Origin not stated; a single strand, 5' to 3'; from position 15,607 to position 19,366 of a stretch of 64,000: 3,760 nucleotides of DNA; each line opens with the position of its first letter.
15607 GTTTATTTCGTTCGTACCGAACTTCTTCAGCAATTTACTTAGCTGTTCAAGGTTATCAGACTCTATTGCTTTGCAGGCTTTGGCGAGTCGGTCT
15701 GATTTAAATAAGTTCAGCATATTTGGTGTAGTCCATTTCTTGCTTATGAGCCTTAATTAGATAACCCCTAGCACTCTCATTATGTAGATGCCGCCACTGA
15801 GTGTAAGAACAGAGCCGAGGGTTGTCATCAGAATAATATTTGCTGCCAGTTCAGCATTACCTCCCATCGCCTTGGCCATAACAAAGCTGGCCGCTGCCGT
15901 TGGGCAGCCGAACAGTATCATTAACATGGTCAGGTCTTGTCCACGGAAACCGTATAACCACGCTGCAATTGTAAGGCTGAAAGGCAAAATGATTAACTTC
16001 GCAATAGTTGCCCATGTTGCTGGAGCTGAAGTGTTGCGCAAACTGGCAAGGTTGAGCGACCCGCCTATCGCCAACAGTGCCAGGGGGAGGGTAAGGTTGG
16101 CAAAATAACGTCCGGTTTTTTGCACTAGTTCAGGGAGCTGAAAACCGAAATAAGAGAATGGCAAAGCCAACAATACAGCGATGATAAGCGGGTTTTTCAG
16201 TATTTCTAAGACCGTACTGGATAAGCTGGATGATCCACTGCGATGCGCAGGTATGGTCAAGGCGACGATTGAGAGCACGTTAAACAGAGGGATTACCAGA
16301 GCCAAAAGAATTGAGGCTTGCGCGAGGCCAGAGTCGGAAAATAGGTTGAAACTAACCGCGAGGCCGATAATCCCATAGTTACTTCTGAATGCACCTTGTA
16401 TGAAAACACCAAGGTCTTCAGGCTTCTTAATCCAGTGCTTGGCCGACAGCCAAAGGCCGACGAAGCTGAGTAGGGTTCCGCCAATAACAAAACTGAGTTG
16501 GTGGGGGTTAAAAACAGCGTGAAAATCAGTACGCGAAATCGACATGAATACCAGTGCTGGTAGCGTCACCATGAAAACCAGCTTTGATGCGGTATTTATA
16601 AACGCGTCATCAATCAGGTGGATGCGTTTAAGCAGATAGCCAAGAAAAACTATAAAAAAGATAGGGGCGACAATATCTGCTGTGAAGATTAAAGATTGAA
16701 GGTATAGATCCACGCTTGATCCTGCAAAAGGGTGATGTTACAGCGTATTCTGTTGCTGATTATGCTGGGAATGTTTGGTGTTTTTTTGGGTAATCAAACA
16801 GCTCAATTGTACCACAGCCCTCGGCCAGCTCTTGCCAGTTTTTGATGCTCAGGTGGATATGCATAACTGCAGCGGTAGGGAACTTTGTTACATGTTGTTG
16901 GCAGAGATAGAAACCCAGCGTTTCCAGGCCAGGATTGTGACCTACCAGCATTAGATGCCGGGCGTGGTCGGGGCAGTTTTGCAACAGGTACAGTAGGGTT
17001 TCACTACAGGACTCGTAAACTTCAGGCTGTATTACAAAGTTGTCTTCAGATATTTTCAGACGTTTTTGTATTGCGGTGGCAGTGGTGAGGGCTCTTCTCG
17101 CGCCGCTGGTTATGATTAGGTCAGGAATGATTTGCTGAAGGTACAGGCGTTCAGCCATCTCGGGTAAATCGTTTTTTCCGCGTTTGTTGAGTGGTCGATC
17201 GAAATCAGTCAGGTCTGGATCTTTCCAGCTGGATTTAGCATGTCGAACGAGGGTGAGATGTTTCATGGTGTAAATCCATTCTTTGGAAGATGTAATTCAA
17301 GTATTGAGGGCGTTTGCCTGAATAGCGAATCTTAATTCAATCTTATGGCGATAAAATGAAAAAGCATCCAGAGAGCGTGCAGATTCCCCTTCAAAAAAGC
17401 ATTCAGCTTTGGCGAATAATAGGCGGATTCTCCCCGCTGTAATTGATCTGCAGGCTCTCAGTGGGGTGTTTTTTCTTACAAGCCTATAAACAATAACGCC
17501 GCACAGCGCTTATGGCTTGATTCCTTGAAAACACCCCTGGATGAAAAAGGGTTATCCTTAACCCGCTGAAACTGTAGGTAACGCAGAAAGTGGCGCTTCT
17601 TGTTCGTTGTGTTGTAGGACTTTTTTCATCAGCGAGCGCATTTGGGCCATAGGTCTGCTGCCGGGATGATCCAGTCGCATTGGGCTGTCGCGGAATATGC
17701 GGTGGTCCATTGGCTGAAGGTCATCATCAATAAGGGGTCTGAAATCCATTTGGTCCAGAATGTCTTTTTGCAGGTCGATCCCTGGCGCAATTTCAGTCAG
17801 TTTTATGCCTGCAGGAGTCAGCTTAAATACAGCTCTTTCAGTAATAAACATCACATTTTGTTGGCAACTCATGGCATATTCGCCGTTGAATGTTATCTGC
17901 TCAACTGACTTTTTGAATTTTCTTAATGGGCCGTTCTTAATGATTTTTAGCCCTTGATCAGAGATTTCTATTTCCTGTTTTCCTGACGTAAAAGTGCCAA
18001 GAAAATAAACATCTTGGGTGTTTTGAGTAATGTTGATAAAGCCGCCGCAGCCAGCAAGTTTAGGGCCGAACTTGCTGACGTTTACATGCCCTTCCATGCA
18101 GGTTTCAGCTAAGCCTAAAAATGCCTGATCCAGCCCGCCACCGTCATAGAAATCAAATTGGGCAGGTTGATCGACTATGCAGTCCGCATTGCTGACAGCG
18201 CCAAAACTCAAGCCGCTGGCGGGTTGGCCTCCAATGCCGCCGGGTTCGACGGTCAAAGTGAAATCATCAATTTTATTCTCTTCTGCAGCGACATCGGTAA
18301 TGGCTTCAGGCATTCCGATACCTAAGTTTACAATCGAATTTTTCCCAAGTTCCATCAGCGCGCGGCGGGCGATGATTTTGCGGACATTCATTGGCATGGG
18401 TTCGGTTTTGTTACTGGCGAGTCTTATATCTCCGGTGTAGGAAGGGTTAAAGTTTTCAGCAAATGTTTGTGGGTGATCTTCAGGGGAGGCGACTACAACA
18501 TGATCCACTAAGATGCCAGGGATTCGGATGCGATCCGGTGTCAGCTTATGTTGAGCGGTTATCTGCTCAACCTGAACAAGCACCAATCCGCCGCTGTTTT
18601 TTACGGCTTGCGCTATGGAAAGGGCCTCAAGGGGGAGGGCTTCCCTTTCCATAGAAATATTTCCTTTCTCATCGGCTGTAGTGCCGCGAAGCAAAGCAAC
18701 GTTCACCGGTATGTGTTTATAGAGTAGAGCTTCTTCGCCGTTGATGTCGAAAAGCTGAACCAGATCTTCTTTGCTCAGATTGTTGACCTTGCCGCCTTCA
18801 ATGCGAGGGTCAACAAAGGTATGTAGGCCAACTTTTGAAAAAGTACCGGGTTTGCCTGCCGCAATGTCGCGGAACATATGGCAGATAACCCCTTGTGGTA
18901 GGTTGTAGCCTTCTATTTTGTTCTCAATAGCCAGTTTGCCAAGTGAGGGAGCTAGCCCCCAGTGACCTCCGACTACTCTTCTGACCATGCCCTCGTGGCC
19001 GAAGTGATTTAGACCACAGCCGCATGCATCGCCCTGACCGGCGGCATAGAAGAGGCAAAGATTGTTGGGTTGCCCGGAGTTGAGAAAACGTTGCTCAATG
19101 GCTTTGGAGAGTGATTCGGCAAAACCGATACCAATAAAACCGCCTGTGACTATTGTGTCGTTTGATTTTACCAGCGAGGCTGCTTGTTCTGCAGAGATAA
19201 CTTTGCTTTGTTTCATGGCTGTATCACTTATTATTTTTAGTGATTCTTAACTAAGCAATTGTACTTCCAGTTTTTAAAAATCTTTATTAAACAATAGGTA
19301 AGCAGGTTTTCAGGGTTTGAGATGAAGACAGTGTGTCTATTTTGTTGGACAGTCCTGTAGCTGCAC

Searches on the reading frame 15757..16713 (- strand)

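Call 4: search_protein_families(library=pfam, proteins=[window:15757-16713:-])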
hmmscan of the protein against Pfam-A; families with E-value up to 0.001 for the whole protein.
window:15757-16713:- (318 aa): 2 families
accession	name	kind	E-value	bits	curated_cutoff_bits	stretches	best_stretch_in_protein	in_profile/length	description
PF03547.23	Mem_trans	-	1.5e-28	99.9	25.7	1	15-306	6-340/343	Membrane transport protein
PF01758.21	SBF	-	2.3e-05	24.6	24.3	1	235-312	33-114/191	Sodium Bile acid symporter family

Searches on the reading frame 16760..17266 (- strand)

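Call 4: search_protein_families(library=pfam, proteins=[window:16760-17266:-])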
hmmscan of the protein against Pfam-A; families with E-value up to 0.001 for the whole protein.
window:16760-17266:- (168 aa): 1 family
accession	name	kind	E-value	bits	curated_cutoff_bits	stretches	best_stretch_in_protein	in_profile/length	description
PF00300.27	His_Phos_1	-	1.7e-07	31.6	21.7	1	4-72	1-69/194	Histidine phosphatase superfamily (branch 1)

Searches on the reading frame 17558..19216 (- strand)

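Call 4: search_protein_families(library=pfam, proteins=[window:17558-19216:-])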
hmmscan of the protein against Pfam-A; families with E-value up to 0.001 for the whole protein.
window:17558-19216:- (552 aa): 3 families
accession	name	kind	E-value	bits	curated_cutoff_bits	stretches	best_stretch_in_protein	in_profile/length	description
PF01144.29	CoA_trans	-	5.1e-26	91.9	23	1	8-242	3-216/217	Coenzyme A transferase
PF16957.11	Mal_decarbox_Al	-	2.4e-05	23.3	25.4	1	169-275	136-229/546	Malonate decarboxylase, alpha subunit, transporter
PF02550.21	AcetylCoA_hydro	-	0.00038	21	24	0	5-46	8-49/198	Acetyl-CoA hydrolase/transferase N-terminal domain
